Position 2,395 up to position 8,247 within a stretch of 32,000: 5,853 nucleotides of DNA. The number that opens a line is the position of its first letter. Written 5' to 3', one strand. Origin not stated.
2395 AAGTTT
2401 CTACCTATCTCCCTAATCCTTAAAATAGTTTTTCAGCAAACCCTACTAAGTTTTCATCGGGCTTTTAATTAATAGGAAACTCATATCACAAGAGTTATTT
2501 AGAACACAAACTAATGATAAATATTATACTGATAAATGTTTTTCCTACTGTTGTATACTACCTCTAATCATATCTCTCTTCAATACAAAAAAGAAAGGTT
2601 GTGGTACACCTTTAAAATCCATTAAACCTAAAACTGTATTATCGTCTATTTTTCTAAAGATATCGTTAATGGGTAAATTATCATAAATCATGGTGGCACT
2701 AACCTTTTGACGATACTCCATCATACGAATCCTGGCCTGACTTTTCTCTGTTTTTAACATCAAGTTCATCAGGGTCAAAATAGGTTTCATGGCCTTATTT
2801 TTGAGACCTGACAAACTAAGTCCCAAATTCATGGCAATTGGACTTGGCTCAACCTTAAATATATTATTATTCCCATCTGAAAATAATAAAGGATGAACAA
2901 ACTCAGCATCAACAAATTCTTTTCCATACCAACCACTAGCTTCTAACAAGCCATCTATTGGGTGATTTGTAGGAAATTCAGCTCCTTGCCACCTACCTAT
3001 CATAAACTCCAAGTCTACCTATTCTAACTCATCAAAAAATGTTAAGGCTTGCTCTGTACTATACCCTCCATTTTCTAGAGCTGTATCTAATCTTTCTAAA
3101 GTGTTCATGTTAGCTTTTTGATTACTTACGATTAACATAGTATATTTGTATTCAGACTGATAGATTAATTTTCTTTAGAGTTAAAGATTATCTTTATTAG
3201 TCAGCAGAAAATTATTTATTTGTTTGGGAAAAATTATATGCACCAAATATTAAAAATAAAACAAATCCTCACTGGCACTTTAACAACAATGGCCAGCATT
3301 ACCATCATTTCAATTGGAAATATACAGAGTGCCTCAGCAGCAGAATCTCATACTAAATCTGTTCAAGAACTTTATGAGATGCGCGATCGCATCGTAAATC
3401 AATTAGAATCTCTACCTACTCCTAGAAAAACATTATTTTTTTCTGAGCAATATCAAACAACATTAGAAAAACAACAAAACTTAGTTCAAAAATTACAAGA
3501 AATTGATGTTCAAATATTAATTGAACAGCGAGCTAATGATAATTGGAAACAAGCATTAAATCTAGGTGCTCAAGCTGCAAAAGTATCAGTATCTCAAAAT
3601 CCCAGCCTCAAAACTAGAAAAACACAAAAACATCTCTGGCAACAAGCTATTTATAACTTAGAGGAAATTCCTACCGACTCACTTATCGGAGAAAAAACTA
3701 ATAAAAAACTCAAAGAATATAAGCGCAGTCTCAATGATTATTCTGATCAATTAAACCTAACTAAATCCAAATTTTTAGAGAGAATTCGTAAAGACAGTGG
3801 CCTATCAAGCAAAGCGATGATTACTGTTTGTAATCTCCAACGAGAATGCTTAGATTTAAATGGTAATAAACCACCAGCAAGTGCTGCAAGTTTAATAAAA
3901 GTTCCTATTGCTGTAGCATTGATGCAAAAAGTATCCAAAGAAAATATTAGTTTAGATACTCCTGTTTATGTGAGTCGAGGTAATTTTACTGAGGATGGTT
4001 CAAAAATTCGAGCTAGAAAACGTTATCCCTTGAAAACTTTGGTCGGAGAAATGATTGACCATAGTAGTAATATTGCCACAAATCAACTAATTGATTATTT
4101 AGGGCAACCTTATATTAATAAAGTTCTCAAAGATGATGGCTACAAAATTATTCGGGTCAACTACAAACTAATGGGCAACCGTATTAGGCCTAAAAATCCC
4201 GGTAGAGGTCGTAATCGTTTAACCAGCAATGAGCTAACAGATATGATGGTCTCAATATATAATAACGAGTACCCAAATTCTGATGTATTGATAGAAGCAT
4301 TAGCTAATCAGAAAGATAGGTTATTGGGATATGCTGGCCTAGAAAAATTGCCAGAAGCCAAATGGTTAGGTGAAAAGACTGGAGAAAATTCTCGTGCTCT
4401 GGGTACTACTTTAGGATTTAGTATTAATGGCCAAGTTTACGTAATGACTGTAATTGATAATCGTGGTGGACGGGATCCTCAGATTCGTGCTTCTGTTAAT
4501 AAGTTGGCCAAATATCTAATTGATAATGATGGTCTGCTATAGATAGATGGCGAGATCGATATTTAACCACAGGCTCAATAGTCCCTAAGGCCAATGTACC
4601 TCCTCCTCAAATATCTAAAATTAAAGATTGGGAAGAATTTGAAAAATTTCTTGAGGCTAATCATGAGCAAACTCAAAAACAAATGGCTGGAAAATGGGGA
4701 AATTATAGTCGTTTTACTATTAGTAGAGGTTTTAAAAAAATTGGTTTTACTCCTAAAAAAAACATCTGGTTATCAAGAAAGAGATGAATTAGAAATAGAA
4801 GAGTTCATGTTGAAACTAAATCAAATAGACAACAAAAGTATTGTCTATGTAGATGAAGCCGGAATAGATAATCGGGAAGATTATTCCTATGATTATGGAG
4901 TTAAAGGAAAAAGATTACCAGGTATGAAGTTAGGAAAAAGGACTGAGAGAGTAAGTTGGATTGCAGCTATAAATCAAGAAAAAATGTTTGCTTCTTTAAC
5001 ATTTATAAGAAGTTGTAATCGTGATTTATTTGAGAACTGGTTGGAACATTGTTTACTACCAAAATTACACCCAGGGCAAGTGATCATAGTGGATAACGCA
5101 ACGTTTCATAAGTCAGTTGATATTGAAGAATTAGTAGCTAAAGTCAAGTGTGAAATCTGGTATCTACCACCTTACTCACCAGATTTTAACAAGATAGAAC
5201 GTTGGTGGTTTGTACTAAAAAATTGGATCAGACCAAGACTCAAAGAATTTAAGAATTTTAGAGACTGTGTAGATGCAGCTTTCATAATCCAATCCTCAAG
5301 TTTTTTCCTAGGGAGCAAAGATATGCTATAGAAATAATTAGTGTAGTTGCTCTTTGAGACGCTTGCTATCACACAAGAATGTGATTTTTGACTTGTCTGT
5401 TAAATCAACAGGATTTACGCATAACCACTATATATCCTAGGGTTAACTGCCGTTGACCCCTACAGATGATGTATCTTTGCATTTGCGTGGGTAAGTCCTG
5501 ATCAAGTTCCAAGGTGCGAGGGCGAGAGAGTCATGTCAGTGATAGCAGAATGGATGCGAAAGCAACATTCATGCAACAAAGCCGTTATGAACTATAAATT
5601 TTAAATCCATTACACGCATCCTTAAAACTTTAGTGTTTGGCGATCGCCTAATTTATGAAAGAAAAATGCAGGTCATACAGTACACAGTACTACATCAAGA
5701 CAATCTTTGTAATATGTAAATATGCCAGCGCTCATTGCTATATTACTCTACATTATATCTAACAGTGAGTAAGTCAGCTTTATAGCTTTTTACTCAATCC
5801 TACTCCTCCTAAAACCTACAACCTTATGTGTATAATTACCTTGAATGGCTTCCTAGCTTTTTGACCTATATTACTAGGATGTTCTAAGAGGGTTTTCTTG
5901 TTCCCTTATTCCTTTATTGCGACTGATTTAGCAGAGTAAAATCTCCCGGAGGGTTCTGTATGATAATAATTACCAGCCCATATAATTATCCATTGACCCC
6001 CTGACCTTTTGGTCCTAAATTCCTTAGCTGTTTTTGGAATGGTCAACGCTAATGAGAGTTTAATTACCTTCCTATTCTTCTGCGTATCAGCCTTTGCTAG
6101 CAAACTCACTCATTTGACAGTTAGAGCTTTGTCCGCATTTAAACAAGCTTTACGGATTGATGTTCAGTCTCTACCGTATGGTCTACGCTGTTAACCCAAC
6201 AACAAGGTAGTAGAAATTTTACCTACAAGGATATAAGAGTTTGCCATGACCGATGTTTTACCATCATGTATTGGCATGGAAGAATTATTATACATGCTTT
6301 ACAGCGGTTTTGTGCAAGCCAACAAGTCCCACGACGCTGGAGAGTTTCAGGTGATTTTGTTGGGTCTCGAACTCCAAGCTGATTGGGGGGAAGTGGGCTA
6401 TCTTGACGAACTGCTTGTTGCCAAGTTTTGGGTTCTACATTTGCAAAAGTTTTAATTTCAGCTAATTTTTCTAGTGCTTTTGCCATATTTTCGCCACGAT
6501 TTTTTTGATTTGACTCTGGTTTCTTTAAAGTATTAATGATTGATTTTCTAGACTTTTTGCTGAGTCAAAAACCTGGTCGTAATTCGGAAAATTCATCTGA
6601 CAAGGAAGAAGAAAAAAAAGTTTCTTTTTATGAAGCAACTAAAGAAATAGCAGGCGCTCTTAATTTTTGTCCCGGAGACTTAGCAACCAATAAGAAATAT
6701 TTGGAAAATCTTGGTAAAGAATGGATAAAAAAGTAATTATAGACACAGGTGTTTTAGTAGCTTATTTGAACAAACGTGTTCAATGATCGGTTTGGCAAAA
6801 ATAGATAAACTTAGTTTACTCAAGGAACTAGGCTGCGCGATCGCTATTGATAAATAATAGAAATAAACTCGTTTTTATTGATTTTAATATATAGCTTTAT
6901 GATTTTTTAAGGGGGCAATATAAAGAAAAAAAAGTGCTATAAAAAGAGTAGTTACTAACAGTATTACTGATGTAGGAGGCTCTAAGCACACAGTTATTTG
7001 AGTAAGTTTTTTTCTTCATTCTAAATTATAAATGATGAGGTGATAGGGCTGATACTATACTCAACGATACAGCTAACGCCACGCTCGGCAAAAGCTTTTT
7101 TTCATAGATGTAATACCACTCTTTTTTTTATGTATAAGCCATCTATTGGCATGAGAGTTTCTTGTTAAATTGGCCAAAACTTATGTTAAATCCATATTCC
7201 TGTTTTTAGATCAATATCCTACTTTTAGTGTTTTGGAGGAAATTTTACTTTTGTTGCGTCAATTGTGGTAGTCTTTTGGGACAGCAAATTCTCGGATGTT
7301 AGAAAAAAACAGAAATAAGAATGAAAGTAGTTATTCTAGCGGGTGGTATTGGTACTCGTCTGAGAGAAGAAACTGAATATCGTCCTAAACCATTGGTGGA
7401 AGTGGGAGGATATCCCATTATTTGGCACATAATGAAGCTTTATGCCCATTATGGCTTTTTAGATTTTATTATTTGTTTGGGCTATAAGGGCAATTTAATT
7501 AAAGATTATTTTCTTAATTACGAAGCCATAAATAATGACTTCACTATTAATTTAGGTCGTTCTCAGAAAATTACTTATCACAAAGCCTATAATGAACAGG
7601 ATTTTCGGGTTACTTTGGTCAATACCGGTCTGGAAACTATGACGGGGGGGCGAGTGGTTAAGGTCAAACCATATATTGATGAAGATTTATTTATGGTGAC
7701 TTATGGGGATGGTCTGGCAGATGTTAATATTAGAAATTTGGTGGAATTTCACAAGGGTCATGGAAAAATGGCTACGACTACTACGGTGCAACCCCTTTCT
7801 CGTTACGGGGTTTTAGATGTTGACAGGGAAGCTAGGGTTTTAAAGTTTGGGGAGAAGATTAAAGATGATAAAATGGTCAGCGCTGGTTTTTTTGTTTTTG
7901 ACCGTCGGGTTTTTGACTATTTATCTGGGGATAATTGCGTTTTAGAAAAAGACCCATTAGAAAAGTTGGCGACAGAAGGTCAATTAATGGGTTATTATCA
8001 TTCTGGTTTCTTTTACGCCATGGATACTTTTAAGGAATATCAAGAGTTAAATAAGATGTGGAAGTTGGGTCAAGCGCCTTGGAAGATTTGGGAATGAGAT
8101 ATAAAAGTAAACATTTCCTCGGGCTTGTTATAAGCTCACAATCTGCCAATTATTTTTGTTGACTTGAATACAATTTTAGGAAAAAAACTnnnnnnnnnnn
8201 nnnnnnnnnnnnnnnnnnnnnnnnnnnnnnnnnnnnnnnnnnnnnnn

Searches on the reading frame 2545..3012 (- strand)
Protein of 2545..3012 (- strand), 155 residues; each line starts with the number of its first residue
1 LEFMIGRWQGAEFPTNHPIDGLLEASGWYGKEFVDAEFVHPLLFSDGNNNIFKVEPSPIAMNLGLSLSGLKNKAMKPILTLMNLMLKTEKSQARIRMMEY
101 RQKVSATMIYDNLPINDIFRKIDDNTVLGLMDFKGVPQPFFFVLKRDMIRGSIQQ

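Call 12: search_protein_families(library=ncbifam, proteins=[window:2545-3012:-], max_evalue=0.00001)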
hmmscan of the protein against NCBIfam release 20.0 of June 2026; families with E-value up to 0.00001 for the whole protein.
window:2545-3012:- (155 aa): 0 families

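Call 68: find_encoding_contigs(protein=window:2545-3012:-, flank=10000, max_places=2)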
Protein window:2545-3012:- (155 aa): no gene with exactly this product is on record in the collection.

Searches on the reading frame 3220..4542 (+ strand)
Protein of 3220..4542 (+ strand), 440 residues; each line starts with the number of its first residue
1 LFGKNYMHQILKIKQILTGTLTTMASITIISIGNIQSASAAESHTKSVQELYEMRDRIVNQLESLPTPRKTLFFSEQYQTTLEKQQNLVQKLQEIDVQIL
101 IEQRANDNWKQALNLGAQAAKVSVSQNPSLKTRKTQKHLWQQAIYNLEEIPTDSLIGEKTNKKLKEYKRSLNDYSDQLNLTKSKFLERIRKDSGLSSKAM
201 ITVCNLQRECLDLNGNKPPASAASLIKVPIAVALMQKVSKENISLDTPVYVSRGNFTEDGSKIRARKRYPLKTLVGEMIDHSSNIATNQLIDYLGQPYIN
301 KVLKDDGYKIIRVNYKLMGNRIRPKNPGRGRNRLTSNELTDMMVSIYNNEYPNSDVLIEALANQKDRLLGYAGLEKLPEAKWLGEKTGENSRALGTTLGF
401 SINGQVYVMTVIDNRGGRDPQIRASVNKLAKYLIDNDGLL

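Call 4: search_protein_families(library=pfam, proteins=[window:3220-4542:+], max_evalue=0.001)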
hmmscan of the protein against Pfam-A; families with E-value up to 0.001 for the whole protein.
window:3220-4542:+ (440 aa): 2 families
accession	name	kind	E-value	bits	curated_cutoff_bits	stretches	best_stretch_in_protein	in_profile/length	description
PF13354.11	Beta-lactamase2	-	2e-28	99.7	22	1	205-410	6-211/214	Beta-lactamase enzyme family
PF09403.15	FadA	-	3.5e-06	27.8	28.5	1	39-95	25-82/99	Adhesion protein FadA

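Call 67: find_encoding_contigs(protein=window:3220-4542:+, flank=10000, max_places=1)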
Protein window:3220-4542:+ (440 aa): no gene with exactly this product is on record in the collection.

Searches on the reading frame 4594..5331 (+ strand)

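Call 4: search_protein_families(library=pfam, proteins=[window:4594-5331:+], max_evalue=0.001)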
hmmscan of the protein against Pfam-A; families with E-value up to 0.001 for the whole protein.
window:4594-5331:+ (245 aa): 1 family
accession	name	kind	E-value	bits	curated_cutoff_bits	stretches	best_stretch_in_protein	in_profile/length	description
PF13358.12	DDE_3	-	5.4e-36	124.1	28.6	1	83-220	2-143/146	DDE superfamily endonuclease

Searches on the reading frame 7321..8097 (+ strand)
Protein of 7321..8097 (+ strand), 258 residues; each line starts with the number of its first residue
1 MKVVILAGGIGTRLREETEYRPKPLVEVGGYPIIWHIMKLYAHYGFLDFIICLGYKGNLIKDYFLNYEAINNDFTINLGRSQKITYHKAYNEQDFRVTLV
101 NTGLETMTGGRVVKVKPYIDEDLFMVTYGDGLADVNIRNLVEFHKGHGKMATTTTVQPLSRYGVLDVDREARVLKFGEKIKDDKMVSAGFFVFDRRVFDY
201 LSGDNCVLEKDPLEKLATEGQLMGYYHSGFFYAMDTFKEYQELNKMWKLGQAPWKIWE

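Call 4: search_protein_families(library=pfam, proteins=[window:7321-8097:+], max_evalue=0.001)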
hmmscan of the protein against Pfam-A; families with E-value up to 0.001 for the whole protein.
window:7321-8097:+ (258 aa): 2 families
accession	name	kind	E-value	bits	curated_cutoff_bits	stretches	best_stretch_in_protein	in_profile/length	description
PF00483.29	NTP_transferase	-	9.4e-22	78.2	21.2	1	2-203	1-190/245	Nucleotidyl transferase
PF12804.13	NTP_transf_3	-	2.5e-06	28.2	27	1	3-56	1-49/160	MobA-like NTP transferase domain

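Call 12: search_protein_families(library=ncbifam, proteins=[window:7321-8097:+], max_evalue=0.00001)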
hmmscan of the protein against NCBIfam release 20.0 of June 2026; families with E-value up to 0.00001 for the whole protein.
window:7321-8097:+ (258 aa): 18 families
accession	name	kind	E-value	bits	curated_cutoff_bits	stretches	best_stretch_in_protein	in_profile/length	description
TIGR02623.1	G1P_cyt_trans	equivalog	2e-99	332.2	300.25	1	1-257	1-255/255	glucose-1-phosphate cytidylyltransferase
TIGR03992.1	Arch_glmU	subfamily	1.1e-24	87.1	292.1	2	1-70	1-70/393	bifunctional sugar-1-phosphate nucleotidylyltransferase/acetyltransferase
NF052502.1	man1P_GTase_Rv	exception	1.5e-22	80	440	2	100-240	77-223/352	mannose-1-phosphate guanylyltransferase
NF041313.1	UDPGP_AglF_Halo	equivalog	2.3e-21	76.3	400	1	1-199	1-180/234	UTP--glucose-1-phosphate uridylyltransferase AglF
NF049965.1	GlMnHpPGnyltfHddC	equivalog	1.6e-18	67.2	300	1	1-206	1-180/221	D-glycero-D-manno-heptose 1-phosphate guanosyltransferase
NF045761.1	NAMPUrTaseMurU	equivalog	2.1e-17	63.7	250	1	1-245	1-225/226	N-acetylmuramate alpha-1-phosphate uridylyltransferase MurU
NF041173.1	Sug_nt_acttase_Thmprot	equivalog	2.9e-15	56.1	600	1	1-202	1-177/405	bifunctional sugar-1-phosphate nucleotidylyltransferase/acetyltransferase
TIGR01208.1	rmlA_long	equivalog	1.8e-12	46.8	320.25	1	2-201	1-182/353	glucose-1-phosphate thymidylyltransferase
NF041135.1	IPPtranDIPPsyn_Thcocales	equivalog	2.3e-12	46.6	580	1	1-73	1-69/419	bifunctional L-myo-inositol-1-phosphate cytidylyltransferase/CDP-L-myo-inositol myo-inositolphosphotransferase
TIGR02091.1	glgC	equivalog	3.6e-11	42.7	424.9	1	3-203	3-209/364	glucose-1-phosphate adenylyltransferase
NF003670.0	PRK05293.1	equivalog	2.7e-09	36.4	470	1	4-202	8-206/382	glucose-1-phosphate adenylyltransferase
TIGR01099.1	galU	equivalog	5.2e-09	36.1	326.8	1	1-202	2-215/261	UTP--glucose-1-phosphate uridylyltransferase GalU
NF001947.0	PRK00725.1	subfamily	1.7e-08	33.7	470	0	3-31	19-47/426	glucose-1-phosphate adenylyltransferase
NF002023.0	PRK00844.1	subfamily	4.3e-08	32.4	458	0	4-60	10-67/408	glucose-1-phosphate adenylyltransferase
TIGR01173.1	glmU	equivalog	1.7e-07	30.4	366.85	1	1-71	1-68/452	bifunctional UDP-N-acetylglucosamine diphosphorylase/glucosamine-1-phosphate N-acetyltransferase GlmU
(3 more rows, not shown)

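Call 69: find_encoding_contigs(protein=window:7321-8097:+, flank=10000, max_places=3)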
Protein window:7321-8097:+ (258 aa): 22 contigs read that carry it; 3 places shown.
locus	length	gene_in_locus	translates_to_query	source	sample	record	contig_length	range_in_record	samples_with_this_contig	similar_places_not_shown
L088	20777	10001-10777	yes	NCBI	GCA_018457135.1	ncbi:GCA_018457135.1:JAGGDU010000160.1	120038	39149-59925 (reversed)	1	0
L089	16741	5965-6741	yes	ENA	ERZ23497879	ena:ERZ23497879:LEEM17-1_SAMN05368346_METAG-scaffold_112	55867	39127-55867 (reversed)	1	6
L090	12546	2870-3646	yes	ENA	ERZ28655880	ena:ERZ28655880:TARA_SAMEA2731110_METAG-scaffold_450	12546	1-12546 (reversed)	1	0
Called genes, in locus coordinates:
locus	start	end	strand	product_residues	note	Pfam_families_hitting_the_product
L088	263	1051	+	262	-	PF13230:GATase_4, PF13522:GATase_6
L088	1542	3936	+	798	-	PF20622:Big_15 (faint), PF07953:Toxin_R_bind_N (faint), PF13385:Laminin_G_3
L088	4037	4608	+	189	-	-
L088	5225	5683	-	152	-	PF14231:GXWXG, PF14232:DUF4334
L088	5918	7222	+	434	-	PF09403:FadA (weak), PF13354:Beta-lactamase2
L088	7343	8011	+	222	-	PF13358:DDE_3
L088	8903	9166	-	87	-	-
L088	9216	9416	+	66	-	-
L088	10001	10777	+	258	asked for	PF00483:NTP_transferase, PF12804:NTP_transf_3 (weak)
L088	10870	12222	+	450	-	PF01041:DegT_DnrJ_EryC1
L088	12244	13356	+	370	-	PF01073:3Beta_HSD, PF01370:Epimerase, PF02719:Polysacc_synt_2 (faint), PF16363:GDP_Man_Dehyd, PF07993:NAD_binding_4 (weak)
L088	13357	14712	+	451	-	PF03721:UDPG_MGDP_dh_N, PF00984:UDPG_MGDP_dh, PF03720:UDPG_MGDP_dh_C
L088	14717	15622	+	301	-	PF01073:3Beta_HSD (weak), PF01370:Epimerase, PF02719:Polysacc_synt_2, PF05368:NmrA (weak), PF07993:NAD_binding_4 (weak), PF13460:NAD_binding_10 (weak), PF16363:GDP_Man_Dehyd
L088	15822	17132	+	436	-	PF08421:Methyltransf_13, PF13489:Methyltransf_23, PF08241:Methyltransf_11 (weak), PF08242:Methyltransf_12 (faint), PF08484:Methyltransf_14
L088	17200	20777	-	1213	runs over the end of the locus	PF00515:TPR_1, PF07719:TPR_2, PF12895:ANAPC3, PF13414:TPR_11, PF13424:TPR_12 (weak), PF13414:TPR_11, PF13432:TPR_16, PF04577:Glyco_transf_61, +26 more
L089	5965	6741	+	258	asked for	PF00483:NTP_transferase, PF12804:NTP_transf_3 (weak)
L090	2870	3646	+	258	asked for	PF00483:NTP_transferase, PF12804:NTP_transf_3 (weak)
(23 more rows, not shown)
